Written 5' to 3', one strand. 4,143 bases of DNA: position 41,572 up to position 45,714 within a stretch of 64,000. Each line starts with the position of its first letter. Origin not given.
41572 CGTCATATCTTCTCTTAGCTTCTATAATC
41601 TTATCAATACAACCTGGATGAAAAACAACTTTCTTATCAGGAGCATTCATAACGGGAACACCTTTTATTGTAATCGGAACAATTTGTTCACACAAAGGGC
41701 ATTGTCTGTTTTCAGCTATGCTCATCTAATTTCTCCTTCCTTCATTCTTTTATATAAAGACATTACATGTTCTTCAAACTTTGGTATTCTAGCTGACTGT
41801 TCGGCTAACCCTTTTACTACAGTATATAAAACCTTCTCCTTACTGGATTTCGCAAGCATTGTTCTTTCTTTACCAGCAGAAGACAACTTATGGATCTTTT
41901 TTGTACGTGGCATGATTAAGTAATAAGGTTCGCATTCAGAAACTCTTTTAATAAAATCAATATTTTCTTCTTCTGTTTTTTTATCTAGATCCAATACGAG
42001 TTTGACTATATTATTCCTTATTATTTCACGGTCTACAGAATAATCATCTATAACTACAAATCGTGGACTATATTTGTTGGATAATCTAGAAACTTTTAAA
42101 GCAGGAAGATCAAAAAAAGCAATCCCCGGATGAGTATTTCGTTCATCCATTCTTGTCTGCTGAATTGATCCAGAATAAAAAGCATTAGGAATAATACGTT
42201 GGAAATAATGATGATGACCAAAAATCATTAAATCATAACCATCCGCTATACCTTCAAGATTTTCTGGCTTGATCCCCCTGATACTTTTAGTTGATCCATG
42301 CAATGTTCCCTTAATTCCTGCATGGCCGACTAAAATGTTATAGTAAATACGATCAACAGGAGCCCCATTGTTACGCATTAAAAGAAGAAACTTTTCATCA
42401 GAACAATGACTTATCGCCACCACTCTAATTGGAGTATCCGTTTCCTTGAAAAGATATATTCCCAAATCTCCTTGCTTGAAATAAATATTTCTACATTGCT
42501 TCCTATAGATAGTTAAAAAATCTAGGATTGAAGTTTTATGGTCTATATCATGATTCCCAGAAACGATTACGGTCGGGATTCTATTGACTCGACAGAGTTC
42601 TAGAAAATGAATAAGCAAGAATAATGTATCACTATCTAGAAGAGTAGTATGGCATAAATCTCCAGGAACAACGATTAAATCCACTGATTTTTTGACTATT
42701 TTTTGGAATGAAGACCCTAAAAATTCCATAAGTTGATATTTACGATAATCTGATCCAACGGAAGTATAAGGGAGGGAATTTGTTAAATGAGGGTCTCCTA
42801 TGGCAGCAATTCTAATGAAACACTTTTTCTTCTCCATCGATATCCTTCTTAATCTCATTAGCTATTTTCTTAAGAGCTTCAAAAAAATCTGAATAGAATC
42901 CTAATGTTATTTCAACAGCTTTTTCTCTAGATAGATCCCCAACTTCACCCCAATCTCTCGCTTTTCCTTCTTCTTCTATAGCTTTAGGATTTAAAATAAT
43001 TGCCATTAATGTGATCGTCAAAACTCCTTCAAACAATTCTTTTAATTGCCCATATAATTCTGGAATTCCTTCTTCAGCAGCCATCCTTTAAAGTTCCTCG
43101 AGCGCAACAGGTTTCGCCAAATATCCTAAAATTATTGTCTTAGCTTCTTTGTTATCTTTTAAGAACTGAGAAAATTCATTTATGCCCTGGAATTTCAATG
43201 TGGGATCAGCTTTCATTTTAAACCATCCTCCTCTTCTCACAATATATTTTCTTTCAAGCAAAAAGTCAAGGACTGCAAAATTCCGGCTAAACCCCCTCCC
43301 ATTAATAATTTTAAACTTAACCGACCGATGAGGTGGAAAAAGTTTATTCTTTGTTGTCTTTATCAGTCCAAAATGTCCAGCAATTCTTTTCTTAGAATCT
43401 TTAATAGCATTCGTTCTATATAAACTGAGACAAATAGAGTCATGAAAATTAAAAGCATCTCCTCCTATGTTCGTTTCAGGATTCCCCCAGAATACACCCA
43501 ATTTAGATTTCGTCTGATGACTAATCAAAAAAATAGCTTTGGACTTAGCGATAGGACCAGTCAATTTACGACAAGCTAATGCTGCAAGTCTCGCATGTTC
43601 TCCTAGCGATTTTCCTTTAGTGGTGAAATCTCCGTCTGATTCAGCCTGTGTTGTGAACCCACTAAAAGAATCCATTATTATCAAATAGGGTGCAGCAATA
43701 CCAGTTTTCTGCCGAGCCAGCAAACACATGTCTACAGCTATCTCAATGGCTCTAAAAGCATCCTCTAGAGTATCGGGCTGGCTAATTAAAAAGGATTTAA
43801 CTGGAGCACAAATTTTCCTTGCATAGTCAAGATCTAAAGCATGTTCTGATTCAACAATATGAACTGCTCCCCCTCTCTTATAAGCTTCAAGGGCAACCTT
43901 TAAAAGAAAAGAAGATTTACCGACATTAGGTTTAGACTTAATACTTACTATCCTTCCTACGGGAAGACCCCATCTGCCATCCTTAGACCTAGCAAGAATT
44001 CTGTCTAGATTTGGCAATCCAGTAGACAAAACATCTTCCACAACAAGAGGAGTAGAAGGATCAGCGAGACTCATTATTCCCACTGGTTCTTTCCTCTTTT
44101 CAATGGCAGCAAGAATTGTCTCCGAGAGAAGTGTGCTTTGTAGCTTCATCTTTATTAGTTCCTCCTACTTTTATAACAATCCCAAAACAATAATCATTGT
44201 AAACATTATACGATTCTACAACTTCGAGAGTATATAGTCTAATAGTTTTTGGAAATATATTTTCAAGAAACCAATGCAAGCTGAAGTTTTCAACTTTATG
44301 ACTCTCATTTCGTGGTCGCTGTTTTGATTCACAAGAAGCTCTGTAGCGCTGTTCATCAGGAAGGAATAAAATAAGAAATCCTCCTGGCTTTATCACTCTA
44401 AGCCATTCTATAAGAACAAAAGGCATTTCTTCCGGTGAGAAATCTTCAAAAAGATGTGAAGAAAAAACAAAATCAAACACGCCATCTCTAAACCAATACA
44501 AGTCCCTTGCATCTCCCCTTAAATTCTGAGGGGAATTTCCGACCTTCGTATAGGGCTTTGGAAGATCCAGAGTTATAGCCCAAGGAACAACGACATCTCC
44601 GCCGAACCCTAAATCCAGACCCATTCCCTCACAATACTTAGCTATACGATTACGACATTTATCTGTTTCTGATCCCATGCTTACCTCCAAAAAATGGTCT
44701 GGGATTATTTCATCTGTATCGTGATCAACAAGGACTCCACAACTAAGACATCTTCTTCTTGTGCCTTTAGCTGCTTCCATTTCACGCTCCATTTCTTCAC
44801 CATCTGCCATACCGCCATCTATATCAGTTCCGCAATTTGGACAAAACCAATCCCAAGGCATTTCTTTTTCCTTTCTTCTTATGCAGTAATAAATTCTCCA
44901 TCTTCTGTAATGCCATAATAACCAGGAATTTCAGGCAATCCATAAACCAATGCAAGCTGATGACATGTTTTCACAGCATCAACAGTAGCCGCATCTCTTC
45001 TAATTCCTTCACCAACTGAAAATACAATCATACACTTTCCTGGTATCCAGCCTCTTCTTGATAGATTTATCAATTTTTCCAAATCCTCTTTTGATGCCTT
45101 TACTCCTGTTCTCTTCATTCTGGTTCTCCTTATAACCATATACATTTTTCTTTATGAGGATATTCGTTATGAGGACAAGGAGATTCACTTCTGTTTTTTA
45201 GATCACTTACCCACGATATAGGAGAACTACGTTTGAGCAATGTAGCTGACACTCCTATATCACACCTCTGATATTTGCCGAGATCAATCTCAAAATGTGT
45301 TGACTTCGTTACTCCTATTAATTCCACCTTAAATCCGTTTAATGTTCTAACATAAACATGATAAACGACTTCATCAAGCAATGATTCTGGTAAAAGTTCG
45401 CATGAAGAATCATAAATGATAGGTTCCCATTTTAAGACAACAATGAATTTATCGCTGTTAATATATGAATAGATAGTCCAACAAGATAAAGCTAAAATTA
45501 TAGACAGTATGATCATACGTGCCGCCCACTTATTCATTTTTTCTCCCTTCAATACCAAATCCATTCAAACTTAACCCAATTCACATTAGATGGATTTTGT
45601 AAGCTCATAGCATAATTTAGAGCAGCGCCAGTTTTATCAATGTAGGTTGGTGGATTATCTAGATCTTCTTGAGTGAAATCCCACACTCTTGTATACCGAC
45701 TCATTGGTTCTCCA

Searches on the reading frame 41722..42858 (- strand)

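Call 15: search_protein_families(library=pfam, proteins=[window:41722-42858:-], max_evalue=0.01)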
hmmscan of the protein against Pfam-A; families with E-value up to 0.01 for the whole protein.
window:41722-42858:- (378 aa): 3 families
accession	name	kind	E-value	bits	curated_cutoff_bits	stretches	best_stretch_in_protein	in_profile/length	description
PF00149.33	Metallophos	-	1.3e-12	49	21.5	1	15-218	1-190/191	Calcineurin-like phosphoesterase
PF12850.12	Metallophos_2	-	0.0044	17.5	27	0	46-218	15-118/154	Calcineurin-like phosphoesterase superfamily domain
PF01591.24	6PF2K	-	0.0071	16.1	27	0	264-317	123-180/223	6-phosphofructo-2-kinase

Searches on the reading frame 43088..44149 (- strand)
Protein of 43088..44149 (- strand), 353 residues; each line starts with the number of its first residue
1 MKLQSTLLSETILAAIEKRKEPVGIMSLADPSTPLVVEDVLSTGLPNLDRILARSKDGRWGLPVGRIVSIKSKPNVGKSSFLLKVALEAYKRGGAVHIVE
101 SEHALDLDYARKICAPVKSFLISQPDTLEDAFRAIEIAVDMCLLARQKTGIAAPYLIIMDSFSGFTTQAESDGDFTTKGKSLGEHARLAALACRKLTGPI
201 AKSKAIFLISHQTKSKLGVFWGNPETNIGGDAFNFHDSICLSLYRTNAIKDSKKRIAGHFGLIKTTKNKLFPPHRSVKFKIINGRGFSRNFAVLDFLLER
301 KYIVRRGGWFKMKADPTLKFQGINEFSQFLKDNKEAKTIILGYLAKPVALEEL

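Call 9: search_protein_families(library=phrogs, proteins=[window:43088-44149:-], max_evalue=0.01)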
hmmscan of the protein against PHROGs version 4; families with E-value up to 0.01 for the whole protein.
window:43088-44149:- (353 aa): 3 families
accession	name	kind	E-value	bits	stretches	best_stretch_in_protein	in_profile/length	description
phrog_97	-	other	1.8e-39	137.3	2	30-247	39-255/506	UvsX-like recombinase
phrog_9666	-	unknown function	2.7e-12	46.7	1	119-305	531-727/779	-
phrog_8337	-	DNA, RNA and nucleotide metabolism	5.4e-12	46.7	1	35-248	44-244/273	DNA repair protein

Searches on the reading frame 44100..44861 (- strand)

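Call 9: search_protein_families(library=phrogs, proteins=[window:44100-44861:-], max_evalue=0.01)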
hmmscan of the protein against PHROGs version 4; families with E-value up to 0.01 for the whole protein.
window:44100-44861:- (253 aa): 1 family
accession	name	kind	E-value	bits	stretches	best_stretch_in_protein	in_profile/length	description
phrog_22502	-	other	0.0032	18.2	1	115-189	124-197/276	methyltransferase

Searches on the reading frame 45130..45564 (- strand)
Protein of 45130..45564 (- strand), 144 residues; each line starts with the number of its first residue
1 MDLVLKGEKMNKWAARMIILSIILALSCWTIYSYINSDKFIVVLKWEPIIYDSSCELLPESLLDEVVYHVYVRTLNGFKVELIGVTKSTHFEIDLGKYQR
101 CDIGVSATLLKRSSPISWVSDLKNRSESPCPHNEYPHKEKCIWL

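Call 100: search_protein_families(library=pfam, proteins=[window:45130-45564:-], max_evalue=0.01)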
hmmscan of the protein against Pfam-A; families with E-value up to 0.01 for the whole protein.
window:45130-45564:- (144 aa): 0 families
